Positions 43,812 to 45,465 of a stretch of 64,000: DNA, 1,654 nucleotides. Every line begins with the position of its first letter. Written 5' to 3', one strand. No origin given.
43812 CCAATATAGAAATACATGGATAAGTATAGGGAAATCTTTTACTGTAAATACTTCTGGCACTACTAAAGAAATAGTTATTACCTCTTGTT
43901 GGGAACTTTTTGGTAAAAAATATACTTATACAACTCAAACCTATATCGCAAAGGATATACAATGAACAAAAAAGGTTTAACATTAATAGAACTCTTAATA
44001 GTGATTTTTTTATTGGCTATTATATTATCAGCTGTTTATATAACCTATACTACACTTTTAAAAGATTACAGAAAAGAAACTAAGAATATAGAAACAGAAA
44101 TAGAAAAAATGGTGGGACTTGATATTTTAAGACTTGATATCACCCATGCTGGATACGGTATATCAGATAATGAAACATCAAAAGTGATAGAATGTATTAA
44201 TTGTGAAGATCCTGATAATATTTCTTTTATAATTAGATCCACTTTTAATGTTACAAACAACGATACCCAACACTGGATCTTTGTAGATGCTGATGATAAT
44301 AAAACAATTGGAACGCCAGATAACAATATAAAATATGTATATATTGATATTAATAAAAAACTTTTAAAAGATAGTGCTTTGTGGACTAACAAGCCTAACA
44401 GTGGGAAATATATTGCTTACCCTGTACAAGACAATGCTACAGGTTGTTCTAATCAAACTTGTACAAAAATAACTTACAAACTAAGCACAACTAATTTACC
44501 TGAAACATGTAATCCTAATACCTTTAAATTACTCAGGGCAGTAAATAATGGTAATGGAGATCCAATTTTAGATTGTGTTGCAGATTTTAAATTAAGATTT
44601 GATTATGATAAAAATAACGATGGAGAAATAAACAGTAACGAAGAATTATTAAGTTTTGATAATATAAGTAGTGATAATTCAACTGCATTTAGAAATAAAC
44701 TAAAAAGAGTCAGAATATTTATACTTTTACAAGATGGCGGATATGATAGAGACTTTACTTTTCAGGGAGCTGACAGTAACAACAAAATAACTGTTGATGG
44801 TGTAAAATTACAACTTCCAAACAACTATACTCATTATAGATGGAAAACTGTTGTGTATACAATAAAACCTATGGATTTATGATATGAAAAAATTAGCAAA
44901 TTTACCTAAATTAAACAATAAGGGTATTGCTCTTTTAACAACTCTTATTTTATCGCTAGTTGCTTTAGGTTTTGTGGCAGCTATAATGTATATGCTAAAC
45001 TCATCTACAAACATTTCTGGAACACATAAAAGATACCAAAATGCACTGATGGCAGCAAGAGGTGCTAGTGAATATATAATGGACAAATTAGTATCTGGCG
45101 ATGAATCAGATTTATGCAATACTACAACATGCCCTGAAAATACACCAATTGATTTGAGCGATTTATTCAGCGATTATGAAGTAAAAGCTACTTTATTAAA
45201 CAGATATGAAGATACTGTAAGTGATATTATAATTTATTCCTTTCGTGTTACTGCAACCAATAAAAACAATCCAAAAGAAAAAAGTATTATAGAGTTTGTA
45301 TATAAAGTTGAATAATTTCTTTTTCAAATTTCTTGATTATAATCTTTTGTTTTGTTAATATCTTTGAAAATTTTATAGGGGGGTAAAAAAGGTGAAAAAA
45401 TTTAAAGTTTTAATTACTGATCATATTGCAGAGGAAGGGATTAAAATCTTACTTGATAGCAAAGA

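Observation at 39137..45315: pilY1-first minor-pilin operon with a vWA-containing PilY1, an in-frame (AAT)9 tract, and an adjacent two-component system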

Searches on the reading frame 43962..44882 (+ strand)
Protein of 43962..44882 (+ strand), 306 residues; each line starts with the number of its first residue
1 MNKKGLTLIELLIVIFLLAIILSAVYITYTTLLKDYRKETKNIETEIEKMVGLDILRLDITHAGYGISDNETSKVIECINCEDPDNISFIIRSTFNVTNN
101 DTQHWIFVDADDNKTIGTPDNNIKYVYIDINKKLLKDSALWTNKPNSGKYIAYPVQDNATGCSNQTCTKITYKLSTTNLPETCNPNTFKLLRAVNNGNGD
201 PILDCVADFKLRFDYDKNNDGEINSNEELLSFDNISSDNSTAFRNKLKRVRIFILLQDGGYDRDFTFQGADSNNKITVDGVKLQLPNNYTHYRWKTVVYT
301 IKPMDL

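Call 3: search_protein_families(library=pfam, proteins=[window:43962-44882:+], max_evalue=0.1)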
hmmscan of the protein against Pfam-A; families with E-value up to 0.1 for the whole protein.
window:43962-44882:+ (306 aa): 3 families
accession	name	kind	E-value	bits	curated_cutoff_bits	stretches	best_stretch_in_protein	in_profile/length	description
PF07963.17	N_methyl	-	1.8e-07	30.8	21.2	1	2-26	3-27/27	Prokaryotic N-terminal methylation motif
PF16074.10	PilW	-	0.014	15.9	26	1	193-301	22-120/124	Type IV Pilus-assembly protein W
PF06458.18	MucBP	-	0.056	14.6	23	0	83-127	16-62/63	MucBP domain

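Call 4: search_protein_families(library=ncbifam, proteins=[window:43962-44882:+], max_evalue=0.1)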
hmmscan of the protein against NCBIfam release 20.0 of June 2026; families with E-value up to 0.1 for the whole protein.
window:43962-44882:+ (306 aa): 13 families
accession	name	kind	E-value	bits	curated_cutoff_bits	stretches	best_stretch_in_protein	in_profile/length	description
TIGR02532.1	IV_pilin_GFxxxE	domain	3.9e-06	26.5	16.3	1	3-26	1-24/24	prepilin-type N-terminal cleavage/methylation domain-containing protein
TIGR01708.2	typeII_sec_gspH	equivalog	0.00036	20.6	80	1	4-30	2-28/169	type II secretion system minor pseudopilin GspH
TIGR01710.1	typeII_sec_gspG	equivalog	0.0016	18.5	88.85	1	4-62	1-58/134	type II secretion system major pseudopilin GspG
NF038304.1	EPS_HpsC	equivalog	0.0025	17.4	200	1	2-74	19-90/318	hormogonium polysaccharide secretion pseudopilin HpsC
NF041013.1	T4P_ComGE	equivalog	0.0032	17.5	49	1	2-44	2-44/83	competence type IV pilus minor pilin ComGE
NF007862.0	PRK10574.1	equivalog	0.016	15.4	138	1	2-33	3-34/145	prepilin peptidase-dependent pilin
NF007848.0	PRK10557.1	equivalog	0.017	14.4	120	1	2-68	9-75/192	prepilin peptidase-dependent protein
NF041002.1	pilin_ComGF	equivalog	0.037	14.3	80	1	4-46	2-44/139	competence type IV pilus minor pilin ComGF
NF040999.1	pilin_ComGC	equivalog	0.037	14.2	75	1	3-22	1-20/84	competence type IV pilus major pilin ComGC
NF040982.1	ComGD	equivalog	0.054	13.9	70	1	3-39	1-36/139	competence type IV pilus minor pilin ComGD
NF004922.0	PRK06279.1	equivalog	0.063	13.6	99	0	12-62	9-59/100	putative monovalent cation/H+ antiporter subunit E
TIGR01711.1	gspJ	equivalog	0.076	12.8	64.85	0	4-62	1-59/192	type II secretion system minor pseudopilin GspJ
NF007800.0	PRK10506.1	equivalog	0.08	12.8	158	0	2-24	7-29/163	prepilin peptidase-dependent protein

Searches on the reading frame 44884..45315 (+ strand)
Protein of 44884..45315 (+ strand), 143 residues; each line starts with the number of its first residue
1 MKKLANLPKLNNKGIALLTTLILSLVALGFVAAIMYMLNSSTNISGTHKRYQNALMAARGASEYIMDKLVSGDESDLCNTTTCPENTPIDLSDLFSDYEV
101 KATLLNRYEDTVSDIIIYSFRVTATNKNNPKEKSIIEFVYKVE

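Call 3: search_protein_families(library=pfam, proteins=[window:44884-45315:+], max_evalue=0.1)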
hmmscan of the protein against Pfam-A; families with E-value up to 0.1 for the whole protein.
window:44884-45315:+ (143 aa): 0 families

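Call 4: search_protein_families(library=ncbifam, proteins=[window:44884-45315:+], max_evalue=0.1)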
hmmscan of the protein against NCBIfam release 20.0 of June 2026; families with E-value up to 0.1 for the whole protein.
window:44884-45315:+ (143 aa): 2 families
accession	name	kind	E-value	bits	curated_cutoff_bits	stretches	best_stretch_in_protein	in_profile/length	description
NF037980.1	T2SS_GspK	equivalog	0.0011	18.6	130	1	13-74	2-64/307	type II secretion system minor pseudopilin GspK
NF003752.0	PRK05346.2-3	equivalog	0.082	12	617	1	11-62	10-61/316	Na(+)-translocating NADH-quinone reductase subunit C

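Call 92: search_protein_families(library=pfam, alignment_id=A10, max_evalue=0.01)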
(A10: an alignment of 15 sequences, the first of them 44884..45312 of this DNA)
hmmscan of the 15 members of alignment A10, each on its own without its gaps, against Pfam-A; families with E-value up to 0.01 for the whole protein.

A. member 1, window:44884-45312:+ (143 aa): 0 families

B. families by the number of members that match (of 15 scanned): 2 families
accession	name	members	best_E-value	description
PF14341.11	PilX_N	3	0.00079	PilX N-terminal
PF16380.10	BT_4170-like_C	1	0.0084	Rhamnogalacturonan lyase BT_4170-like, C-terminal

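Call 93: search_solved_structures(query=A10, max_evalue=1)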
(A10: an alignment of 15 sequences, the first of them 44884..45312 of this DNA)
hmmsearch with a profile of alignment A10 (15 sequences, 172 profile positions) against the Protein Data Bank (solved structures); distinct sequences matched with E-value up to 1: 1.
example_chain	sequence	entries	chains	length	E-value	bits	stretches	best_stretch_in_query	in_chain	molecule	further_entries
7ev8_A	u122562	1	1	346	0.6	13.4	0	24-85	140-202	Nucleoprotein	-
